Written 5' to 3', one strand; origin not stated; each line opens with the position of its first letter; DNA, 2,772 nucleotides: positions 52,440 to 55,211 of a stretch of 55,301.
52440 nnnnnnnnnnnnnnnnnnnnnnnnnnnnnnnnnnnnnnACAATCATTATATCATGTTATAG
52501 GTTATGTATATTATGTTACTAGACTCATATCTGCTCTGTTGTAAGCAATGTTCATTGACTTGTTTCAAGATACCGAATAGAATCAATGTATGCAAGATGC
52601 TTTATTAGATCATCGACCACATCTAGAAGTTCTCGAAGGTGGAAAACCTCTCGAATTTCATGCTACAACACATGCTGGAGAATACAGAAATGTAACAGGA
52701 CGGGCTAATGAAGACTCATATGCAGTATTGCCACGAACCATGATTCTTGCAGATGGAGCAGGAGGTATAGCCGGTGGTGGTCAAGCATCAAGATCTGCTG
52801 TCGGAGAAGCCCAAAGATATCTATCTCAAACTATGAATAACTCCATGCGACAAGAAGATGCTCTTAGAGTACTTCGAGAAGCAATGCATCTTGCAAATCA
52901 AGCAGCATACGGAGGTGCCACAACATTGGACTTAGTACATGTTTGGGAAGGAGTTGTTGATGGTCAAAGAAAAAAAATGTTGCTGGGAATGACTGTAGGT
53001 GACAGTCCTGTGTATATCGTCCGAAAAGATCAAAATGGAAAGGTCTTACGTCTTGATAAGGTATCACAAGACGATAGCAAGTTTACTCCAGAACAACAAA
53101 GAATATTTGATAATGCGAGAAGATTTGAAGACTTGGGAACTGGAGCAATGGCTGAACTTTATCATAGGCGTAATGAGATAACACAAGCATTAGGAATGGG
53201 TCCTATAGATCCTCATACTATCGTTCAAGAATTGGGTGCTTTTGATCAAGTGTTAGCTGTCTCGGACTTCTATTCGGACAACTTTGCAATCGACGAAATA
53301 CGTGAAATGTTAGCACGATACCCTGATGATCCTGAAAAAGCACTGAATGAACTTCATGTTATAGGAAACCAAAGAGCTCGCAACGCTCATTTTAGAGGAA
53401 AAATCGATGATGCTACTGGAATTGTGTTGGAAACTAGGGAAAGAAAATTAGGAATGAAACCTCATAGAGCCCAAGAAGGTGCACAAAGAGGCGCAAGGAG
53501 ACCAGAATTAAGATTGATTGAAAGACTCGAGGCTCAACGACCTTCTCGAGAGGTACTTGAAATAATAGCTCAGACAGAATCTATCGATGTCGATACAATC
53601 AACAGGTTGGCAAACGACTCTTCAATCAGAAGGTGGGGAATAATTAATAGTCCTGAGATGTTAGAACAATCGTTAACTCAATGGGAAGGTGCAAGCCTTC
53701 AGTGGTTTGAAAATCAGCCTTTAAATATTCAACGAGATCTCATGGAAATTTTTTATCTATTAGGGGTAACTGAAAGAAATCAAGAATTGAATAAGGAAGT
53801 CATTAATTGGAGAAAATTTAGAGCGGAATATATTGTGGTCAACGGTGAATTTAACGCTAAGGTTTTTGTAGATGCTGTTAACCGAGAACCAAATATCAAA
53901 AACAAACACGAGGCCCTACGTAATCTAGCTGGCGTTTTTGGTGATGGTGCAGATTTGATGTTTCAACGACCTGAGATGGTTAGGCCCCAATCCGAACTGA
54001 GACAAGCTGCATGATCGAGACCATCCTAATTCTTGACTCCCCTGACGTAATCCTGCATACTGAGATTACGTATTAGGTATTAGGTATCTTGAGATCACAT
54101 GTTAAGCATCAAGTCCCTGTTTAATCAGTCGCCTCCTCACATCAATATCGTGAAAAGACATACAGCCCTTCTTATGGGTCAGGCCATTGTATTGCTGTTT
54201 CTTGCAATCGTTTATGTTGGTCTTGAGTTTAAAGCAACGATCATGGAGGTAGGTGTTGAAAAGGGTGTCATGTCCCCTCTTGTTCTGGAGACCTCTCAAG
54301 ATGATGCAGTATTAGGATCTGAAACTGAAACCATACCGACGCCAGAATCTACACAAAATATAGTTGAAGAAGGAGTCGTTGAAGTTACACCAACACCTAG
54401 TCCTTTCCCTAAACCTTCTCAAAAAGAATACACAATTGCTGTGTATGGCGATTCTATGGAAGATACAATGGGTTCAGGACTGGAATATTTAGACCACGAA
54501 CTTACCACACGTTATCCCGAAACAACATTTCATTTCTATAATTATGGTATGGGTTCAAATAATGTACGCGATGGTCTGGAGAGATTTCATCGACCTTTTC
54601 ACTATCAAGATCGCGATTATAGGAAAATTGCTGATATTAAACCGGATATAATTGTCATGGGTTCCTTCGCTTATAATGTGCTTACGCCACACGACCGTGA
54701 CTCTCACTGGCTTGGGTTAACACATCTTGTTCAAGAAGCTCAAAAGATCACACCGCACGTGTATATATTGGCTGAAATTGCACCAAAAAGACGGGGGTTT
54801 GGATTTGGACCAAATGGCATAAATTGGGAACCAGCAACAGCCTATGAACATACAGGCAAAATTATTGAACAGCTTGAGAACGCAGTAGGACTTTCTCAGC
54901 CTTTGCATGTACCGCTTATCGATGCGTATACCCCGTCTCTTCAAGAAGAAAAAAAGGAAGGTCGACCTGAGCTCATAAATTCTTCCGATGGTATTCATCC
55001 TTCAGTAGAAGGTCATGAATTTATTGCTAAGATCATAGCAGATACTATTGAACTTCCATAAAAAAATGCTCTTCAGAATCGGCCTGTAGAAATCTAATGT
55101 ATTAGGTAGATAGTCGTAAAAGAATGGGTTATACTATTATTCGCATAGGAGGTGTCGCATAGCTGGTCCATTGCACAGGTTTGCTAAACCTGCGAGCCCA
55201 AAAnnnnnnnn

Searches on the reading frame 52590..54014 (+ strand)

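Call 21: search_protein_families(library=pfam, proteins=[window:52590-54014:+], max_evalue=0.01)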
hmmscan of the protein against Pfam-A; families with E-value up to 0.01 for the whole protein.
window:52590-54014:+ (474 aa): 1 family
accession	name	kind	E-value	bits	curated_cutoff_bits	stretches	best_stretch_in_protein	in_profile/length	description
PF13672.11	PP2C_2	-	6.2e-08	32.9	24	1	36-152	8-129/209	Protein phosphatase 2C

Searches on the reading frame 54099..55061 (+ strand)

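Call 21: search_protein_families(library=pfam, proteins=[window:54099-55061:+], max_evalue=0.01)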
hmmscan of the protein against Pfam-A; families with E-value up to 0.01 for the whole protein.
window:54099-55061:+ (320 aa): 3 families
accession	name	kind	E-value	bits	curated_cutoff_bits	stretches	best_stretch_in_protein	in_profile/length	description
PF13472.12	Lipase_GDSL_2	-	5.7e-07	30.6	32.9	1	116-307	2-177/178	GDSL-like Lipase/Acylhydrolase family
PF00657.28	Lipase_GDSL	-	2.5e-05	25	23.6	1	237-312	137-207/208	GDSL-like Lipase/Acylhydrolase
PF04311.20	DUF459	-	0.0054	16.6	27.2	0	276-314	159-195/197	Protein of unknown function (DUF459)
